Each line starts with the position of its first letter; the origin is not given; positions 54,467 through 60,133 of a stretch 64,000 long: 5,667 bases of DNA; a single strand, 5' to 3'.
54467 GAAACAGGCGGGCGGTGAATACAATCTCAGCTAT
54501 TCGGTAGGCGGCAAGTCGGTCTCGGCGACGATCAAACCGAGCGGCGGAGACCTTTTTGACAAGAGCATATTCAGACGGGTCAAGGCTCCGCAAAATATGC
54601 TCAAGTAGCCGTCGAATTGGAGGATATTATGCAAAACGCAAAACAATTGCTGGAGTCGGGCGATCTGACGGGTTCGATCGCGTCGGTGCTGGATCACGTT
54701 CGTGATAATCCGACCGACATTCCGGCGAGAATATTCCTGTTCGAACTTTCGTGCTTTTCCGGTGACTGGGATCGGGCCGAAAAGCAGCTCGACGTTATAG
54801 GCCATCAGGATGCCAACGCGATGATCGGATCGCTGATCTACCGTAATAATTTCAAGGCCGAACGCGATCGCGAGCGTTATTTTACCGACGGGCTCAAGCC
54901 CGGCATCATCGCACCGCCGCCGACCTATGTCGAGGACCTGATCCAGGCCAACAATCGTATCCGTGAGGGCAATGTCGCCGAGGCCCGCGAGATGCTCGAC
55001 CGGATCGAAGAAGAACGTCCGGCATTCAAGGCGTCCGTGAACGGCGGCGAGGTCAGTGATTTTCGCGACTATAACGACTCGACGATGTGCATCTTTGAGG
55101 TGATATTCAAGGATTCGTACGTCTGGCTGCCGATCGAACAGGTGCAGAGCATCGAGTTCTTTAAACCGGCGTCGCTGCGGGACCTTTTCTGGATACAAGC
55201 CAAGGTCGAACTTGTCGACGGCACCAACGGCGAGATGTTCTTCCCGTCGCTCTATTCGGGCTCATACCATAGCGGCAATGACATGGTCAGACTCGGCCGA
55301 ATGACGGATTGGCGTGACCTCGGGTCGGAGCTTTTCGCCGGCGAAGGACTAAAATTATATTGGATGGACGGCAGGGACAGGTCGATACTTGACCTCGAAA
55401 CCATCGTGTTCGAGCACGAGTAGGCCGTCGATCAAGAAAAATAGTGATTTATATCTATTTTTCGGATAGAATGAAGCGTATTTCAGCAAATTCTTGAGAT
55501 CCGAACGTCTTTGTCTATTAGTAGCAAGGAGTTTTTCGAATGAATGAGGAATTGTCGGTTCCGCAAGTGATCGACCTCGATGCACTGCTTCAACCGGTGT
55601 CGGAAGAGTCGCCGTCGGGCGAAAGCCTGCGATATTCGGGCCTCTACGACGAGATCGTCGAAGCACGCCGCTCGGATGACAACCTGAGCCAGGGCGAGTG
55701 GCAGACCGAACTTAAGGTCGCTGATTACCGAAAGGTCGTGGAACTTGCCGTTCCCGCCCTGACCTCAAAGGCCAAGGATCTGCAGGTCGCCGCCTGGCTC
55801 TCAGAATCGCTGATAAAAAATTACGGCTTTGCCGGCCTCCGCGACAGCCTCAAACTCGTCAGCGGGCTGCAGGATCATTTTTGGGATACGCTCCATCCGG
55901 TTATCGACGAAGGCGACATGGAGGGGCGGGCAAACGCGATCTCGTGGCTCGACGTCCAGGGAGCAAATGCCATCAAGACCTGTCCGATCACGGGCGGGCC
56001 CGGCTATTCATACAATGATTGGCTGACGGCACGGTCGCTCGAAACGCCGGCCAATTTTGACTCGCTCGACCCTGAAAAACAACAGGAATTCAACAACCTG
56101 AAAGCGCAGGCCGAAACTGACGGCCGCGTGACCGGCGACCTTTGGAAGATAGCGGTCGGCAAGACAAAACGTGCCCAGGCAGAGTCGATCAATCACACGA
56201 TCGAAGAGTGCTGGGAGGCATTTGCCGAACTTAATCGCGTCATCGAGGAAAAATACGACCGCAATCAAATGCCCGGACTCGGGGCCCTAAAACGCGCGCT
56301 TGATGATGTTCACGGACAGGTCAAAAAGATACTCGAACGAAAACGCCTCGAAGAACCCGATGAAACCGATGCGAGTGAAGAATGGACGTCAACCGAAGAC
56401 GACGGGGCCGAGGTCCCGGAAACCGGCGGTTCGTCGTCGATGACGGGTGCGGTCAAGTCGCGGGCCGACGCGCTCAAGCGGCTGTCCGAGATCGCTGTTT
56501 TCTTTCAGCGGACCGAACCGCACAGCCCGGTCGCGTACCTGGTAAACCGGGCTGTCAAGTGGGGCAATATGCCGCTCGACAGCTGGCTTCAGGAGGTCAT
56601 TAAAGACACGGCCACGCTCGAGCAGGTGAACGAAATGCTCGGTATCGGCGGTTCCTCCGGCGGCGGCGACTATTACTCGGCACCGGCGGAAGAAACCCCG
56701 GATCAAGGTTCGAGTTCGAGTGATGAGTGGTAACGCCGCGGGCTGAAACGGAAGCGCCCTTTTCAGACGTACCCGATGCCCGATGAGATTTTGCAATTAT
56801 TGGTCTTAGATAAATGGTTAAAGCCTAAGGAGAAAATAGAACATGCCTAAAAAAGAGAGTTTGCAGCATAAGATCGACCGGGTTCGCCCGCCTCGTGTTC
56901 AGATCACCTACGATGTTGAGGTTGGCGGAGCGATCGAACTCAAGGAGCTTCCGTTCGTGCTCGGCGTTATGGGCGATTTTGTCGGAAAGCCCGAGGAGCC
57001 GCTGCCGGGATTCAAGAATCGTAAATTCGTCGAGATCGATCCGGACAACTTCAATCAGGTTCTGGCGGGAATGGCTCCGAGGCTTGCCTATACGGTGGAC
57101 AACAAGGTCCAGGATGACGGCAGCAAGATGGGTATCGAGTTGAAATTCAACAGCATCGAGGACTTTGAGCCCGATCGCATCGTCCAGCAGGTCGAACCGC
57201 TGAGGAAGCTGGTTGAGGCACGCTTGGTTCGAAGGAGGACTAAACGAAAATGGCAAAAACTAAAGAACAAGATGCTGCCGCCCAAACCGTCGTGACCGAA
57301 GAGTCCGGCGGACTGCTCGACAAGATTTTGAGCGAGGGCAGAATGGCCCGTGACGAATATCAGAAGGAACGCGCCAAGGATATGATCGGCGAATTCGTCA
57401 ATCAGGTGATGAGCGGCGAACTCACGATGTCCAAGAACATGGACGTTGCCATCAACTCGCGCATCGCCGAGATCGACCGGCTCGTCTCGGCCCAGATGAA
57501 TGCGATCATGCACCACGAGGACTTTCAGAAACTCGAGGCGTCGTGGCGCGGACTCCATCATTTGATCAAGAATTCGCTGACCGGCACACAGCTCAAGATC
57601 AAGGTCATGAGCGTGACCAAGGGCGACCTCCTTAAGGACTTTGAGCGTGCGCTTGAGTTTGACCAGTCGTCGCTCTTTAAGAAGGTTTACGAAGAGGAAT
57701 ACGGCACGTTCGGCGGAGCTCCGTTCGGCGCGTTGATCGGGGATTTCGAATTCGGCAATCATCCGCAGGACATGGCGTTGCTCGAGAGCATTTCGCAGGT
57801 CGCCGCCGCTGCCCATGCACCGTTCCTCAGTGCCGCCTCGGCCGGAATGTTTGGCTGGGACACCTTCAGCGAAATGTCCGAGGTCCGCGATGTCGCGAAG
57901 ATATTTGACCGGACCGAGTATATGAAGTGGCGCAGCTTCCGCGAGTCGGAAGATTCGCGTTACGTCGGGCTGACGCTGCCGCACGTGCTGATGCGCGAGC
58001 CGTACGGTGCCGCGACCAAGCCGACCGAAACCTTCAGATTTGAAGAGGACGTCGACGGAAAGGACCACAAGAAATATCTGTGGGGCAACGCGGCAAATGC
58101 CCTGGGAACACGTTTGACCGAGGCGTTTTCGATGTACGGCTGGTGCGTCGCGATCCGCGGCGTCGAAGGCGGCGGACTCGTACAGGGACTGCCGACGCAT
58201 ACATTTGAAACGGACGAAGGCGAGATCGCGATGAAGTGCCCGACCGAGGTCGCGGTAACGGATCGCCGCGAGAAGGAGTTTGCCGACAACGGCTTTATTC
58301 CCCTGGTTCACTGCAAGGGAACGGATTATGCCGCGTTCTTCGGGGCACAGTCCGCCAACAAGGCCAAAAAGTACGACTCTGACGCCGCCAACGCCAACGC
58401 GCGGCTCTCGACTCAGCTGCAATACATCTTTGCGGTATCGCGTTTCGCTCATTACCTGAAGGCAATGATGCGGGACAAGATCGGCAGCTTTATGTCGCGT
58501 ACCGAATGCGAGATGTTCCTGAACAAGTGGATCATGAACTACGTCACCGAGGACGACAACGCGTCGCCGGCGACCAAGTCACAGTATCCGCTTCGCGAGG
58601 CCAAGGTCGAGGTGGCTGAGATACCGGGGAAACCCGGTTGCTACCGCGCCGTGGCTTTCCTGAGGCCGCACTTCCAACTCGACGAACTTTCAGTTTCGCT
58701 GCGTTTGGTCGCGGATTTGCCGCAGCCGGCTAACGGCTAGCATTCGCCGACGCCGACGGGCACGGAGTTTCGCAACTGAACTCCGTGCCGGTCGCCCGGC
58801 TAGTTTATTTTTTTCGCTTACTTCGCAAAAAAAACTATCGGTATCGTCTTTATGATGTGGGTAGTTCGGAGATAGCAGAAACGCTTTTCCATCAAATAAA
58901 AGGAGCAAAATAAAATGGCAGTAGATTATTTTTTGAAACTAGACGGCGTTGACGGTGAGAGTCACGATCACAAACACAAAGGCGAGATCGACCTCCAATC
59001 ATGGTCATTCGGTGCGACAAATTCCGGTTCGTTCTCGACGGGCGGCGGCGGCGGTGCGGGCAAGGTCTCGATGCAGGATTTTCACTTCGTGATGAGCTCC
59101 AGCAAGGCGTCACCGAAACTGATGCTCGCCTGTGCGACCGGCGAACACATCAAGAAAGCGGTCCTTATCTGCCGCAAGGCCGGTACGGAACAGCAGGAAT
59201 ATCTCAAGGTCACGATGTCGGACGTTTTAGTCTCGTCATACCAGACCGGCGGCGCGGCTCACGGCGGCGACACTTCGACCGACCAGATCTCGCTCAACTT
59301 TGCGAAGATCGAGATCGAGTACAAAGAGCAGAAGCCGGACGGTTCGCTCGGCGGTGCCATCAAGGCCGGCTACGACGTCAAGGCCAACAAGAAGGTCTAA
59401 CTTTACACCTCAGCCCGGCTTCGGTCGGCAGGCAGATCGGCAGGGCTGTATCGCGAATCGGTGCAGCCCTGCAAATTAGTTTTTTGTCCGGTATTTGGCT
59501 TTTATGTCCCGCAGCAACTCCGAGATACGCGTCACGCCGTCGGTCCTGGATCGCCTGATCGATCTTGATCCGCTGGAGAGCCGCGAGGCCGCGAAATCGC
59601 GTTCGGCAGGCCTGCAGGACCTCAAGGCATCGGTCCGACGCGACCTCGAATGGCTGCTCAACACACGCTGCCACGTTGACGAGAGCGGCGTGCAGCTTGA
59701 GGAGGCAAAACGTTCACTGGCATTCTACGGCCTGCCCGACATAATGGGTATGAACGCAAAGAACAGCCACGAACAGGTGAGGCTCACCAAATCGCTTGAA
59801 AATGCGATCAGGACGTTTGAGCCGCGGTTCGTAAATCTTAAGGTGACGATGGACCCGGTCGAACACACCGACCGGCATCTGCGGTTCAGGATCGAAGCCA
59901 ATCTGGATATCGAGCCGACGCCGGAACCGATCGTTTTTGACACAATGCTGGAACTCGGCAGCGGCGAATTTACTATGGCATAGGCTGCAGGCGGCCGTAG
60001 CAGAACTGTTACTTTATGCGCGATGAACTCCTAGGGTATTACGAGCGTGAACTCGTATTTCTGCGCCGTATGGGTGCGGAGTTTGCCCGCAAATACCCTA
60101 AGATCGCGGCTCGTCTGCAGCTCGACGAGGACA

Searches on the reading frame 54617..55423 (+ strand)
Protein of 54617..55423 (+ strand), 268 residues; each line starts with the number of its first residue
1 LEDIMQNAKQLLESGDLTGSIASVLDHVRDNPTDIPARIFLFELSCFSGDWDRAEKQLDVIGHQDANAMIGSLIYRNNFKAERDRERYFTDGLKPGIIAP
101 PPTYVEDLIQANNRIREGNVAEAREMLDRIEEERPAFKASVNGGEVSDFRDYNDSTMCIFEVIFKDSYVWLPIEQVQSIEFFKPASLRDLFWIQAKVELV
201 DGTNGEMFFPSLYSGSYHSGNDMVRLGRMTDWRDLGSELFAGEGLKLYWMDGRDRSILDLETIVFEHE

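Call 24: search_protein_families(library=pfam, proteins=[window:54617-55423:+], max_evalue=0.001)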
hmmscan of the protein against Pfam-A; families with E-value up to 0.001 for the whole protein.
window:54617-55423:+ (268 aa): 2 families
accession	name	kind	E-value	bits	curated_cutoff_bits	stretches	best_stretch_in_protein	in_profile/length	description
PF07024.18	ImpE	-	1.6e-32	112.6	25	1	144-263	2-121/122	ImpE protein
PF14559.12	TPR_19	-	4.8e-07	30.4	25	0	12-68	2-59/68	Tetratricopeptide repeat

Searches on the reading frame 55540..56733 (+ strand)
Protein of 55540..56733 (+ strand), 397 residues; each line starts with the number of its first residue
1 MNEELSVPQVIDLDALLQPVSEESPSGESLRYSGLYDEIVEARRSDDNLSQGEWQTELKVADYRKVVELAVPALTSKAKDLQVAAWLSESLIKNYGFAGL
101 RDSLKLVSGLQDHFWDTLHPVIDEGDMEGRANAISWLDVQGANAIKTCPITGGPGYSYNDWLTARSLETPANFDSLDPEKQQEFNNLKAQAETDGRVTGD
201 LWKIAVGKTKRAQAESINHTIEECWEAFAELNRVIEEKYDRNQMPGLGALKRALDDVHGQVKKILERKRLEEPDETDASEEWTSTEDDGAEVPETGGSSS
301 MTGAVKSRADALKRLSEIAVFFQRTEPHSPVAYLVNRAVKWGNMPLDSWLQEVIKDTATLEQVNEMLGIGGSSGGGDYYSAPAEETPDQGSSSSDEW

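Call 24: search_protein_families(library=pfam, proteins=[window:55540-56733:+], max_evalue=0.001)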
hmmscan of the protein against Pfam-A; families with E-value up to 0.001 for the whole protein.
window:55540-56733:+ (397 aa): 1 family
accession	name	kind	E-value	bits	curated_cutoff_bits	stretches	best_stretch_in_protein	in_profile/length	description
PF06812.17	ImpA_N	-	5.4e-35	120.5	26.9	1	17-138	1-118/119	ImpA, N-terminal, type VI secretion system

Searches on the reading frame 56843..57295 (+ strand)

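Call 76: search_protein_families(library=pfam, proteins=[window:56843-57295:+], max_evalue=0.001)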
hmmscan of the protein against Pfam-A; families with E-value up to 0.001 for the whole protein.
window:56843-57295:+ (150 aa): 1 family
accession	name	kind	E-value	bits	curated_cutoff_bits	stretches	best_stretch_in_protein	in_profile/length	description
PF05591.17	T6SS_VipA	-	9.2e-48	162.4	24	1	12-128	2-118/155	Type VI secretion system, VipA, VC_A0107 or Hcp2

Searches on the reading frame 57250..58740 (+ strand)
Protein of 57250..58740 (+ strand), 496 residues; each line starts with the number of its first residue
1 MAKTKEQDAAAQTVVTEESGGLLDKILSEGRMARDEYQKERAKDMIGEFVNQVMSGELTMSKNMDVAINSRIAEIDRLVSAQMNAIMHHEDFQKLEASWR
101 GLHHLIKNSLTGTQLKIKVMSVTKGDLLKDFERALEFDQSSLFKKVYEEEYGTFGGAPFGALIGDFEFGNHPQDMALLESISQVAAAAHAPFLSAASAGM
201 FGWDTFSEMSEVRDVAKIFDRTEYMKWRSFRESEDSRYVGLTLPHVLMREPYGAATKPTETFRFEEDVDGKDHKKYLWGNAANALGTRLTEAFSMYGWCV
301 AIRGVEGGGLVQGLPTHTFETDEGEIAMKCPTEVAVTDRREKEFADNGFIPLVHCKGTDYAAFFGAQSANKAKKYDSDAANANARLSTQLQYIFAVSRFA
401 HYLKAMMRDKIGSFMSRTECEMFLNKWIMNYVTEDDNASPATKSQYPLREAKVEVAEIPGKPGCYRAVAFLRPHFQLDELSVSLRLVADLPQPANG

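Call 24: search_protein_families(library=pfam, proteins=[window:57250-58740:+], max_evalue=0.001)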
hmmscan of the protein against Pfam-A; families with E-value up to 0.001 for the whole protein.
window:57250-58740:+ (496 aa): 2 families
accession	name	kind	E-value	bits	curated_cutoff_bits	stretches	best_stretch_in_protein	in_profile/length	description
PF05943.17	VipB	-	2.8e-139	463.8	27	1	70-369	2-300/301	EvpB/VC_A0108, tail sheath N-terminal domain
PF18945.5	VipB_2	-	1.1e-49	167.7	27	1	380-490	2-112/112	EvpB/VC_A0108, tail sheath gpW/gp25-like domain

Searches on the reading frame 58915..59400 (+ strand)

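Call 76: search_protein_families(library=pfam, proteins=[window:58915-59400:+], max_evalue=0.001)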
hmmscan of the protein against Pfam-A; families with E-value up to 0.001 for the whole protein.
window:58915-59400:+ (161 aa): 1 family
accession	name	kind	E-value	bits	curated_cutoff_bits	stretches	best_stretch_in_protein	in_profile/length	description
PF05638.18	T6SS_HCP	-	9.4e-41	139.5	23.5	1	6-136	1-129/129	Type VI secretion system effector, Hcp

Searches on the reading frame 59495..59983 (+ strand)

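Call 76: search_protein_families(library=pfam, proteins=[window:59495-59983:+], max_evalue=0.001)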
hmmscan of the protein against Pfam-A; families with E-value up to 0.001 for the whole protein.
window:59495-59983:+ (162 aa): 1 family
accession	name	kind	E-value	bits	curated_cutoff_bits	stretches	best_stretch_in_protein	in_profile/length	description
PF04965.19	GPW_gp25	-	3.1e-20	72.2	27.2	1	42-141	2-95/96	Baseplate wedge protein gp25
